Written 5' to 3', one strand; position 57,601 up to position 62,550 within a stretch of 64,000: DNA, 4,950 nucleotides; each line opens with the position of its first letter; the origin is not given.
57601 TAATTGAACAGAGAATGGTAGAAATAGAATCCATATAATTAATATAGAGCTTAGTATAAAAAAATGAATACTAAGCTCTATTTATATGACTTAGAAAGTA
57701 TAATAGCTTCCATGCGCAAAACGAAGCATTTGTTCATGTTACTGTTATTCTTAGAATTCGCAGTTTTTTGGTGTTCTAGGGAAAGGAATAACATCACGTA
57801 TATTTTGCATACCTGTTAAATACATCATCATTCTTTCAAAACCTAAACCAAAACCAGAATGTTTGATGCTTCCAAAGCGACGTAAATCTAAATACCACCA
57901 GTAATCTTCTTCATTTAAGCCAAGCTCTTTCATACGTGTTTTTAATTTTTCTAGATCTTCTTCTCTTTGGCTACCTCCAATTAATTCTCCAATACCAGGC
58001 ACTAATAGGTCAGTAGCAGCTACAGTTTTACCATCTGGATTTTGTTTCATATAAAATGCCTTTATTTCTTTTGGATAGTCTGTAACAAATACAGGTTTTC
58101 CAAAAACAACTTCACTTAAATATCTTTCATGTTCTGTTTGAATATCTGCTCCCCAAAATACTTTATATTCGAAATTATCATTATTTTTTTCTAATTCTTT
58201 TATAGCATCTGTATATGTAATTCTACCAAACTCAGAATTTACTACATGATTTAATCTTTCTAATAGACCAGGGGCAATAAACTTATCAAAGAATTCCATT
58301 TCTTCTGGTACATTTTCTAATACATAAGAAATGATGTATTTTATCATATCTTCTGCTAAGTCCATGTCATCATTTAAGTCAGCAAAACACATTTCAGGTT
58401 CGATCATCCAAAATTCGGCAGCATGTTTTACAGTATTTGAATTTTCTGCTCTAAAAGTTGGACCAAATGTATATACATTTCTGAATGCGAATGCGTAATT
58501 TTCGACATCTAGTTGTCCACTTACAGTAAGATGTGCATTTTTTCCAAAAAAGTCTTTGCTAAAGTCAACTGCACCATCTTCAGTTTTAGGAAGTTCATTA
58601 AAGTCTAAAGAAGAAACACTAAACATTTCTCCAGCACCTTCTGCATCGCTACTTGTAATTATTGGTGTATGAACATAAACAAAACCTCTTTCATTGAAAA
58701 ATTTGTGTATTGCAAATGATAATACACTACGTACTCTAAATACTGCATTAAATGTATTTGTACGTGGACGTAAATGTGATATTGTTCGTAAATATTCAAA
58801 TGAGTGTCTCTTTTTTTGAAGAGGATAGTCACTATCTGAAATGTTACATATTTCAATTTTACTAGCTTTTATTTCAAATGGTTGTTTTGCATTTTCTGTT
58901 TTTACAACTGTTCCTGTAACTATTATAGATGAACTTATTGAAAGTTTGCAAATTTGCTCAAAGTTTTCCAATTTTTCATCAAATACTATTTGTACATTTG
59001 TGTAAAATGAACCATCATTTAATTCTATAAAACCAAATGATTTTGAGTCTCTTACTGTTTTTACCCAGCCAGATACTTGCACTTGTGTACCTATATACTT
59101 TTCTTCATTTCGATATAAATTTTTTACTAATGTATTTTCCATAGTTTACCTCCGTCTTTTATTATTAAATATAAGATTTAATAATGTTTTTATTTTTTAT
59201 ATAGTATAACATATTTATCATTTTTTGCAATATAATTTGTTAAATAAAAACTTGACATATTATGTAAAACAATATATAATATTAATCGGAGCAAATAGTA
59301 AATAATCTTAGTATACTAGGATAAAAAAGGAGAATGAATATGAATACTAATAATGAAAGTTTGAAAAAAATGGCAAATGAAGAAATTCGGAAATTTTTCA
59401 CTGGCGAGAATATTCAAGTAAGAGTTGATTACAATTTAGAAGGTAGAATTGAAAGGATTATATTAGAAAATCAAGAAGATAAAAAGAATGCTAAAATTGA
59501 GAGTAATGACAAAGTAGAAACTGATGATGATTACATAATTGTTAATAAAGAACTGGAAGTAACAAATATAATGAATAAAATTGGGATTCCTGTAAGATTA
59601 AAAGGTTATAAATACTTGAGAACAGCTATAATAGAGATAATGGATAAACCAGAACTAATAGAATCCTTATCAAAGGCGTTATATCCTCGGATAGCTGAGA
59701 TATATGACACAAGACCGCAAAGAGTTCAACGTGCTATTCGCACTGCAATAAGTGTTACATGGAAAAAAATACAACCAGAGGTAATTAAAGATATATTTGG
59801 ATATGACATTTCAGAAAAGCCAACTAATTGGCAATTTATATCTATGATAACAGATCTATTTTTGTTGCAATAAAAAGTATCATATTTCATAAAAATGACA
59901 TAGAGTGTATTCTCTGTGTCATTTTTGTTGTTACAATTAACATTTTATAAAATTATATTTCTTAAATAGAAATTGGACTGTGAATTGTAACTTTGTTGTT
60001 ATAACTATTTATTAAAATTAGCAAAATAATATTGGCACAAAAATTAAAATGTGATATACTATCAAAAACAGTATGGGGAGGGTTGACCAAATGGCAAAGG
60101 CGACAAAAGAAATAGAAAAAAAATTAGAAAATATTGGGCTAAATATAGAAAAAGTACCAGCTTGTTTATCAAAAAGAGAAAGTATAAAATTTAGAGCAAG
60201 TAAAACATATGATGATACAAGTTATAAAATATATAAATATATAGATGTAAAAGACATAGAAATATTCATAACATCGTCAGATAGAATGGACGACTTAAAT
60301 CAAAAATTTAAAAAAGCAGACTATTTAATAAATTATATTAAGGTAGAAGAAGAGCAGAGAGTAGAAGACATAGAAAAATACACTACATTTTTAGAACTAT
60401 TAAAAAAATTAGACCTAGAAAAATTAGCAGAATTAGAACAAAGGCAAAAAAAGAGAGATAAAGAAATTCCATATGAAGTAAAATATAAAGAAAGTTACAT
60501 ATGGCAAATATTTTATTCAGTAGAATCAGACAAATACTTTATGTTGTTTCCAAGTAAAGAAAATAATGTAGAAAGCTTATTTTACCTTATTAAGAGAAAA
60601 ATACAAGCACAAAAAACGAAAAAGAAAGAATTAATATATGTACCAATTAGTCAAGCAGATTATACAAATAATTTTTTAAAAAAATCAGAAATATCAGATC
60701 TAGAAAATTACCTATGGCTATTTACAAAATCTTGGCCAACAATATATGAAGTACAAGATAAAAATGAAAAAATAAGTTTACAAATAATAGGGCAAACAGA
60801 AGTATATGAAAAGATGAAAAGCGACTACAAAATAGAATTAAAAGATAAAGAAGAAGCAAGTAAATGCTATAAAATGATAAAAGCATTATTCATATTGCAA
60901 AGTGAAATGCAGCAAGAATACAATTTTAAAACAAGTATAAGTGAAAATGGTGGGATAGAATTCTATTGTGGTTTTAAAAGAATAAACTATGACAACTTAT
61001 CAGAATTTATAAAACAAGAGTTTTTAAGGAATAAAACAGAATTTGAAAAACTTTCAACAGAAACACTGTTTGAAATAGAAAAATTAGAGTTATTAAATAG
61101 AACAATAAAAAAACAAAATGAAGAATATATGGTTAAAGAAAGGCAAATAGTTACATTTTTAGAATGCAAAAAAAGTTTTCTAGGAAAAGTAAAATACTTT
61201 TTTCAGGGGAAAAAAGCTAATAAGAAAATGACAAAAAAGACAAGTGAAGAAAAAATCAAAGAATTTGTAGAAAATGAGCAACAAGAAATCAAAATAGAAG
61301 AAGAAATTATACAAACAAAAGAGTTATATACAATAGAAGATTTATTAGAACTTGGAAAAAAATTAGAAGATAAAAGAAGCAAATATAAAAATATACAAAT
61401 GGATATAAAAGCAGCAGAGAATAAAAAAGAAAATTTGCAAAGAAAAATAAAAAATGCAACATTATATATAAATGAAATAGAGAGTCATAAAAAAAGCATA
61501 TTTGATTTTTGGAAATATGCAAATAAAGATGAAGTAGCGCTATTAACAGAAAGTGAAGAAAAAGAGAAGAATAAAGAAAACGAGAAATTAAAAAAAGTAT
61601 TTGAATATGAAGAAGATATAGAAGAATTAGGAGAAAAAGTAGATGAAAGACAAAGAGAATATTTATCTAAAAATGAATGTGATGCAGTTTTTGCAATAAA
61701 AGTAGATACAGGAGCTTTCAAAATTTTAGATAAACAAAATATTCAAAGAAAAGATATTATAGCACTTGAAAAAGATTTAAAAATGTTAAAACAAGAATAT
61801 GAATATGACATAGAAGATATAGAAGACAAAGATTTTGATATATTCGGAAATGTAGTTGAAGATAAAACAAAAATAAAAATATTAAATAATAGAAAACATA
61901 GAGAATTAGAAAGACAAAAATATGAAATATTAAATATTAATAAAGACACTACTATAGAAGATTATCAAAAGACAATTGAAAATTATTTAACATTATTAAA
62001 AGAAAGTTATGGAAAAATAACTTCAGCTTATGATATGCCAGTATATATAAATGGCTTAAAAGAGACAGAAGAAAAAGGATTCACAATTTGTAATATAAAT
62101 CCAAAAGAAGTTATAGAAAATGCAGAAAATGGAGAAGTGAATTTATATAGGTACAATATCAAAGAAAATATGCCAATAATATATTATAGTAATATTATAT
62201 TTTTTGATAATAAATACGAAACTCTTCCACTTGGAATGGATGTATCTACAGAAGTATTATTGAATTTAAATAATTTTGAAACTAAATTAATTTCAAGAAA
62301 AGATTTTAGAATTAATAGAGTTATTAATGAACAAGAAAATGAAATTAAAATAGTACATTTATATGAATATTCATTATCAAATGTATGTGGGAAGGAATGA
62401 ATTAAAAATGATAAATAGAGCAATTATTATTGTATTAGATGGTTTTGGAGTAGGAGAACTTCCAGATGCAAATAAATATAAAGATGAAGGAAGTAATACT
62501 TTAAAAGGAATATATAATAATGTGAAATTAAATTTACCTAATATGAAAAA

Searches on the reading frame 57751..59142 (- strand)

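Call 44: search_protein_families(library=pfam, proteins=[window:57751-59142:-], max_evalue=0.001)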
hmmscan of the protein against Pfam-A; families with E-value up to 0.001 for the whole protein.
window:57751-59142:- (463 aa): 2 families
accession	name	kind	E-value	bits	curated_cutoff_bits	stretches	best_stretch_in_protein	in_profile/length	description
PF00152.25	tRNA-synt_2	-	1.8e-69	234.6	25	1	122-457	9-307/308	tRNA synthetases class II (D, K and N)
PF01336.31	tRNA_anti-codon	-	1.4e-12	47.8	27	1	21-98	1-74/75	OB-fold nucleic acid binding domain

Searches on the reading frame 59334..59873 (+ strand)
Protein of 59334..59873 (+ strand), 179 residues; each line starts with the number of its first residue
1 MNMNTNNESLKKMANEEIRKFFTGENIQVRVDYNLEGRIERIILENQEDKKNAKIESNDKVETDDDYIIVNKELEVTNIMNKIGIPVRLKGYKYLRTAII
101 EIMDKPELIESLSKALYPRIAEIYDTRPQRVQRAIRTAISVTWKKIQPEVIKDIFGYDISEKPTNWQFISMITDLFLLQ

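Call 44: search_protein_families(library=pfam, proteins=[window:59334-59873:+], max_evalue=0.001)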
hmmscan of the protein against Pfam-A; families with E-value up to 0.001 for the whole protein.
window:59334-59873:+ (179 aa): 1 family
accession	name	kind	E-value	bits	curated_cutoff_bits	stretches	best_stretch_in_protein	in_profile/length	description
PF08769.17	Spo0A_C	-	2.9e-32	111.2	25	1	76-174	1-102/104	Sporulation initiation factor Spo0A C terminal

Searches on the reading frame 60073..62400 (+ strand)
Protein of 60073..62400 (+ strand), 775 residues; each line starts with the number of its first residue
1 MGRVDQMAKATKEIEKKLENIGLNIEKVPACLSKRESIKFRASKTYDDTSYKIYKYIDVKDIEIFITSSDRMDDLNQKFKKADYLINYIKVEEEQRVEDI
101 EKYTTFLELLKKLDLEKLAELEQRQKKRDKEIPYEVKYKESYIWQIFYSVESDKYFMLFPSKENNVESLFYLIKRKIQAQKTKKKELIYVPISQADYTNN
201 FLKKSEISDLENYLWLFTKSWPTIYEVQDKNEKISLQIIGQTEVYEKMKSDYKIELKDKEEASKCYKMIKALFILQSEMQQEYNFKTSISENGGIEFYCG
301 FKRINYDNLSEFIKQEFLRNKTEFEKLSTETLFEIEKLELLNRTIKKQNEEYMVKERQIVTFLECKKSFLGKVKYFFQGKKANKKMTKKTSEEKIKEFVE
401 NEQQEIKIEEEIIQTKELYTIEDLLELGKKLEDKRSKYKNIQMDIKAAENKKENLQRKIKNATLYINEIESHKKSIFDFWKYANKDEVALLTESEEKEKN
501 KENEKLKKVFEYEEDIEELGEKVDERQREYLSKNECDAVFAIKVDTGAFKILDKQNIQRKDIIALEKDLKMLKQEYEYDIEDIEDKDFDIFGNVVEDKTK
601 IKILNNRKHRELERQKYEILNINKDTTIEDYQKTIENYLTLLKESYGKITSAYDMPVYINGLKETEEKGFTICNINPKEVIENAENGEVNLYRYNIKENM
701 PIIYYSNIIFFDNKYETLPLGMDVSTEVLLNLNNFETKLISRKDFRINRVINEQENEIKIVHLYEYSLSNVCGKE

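Call 33: find_encoding_contigs(protein=window:60073-62400:+, flank=10000, max_places=10)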
Protein window:60073-62400:+ (775 aa): no gene with exactly this product is on record in the collection.

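Call 44: search_protein_families(library=pfam, proteins=[window:60073-62400:+], max_evalue=0.001)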
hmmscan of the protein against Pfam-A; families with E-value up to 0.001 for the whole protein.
window:60073-62400:+ (775 aa): 0 families
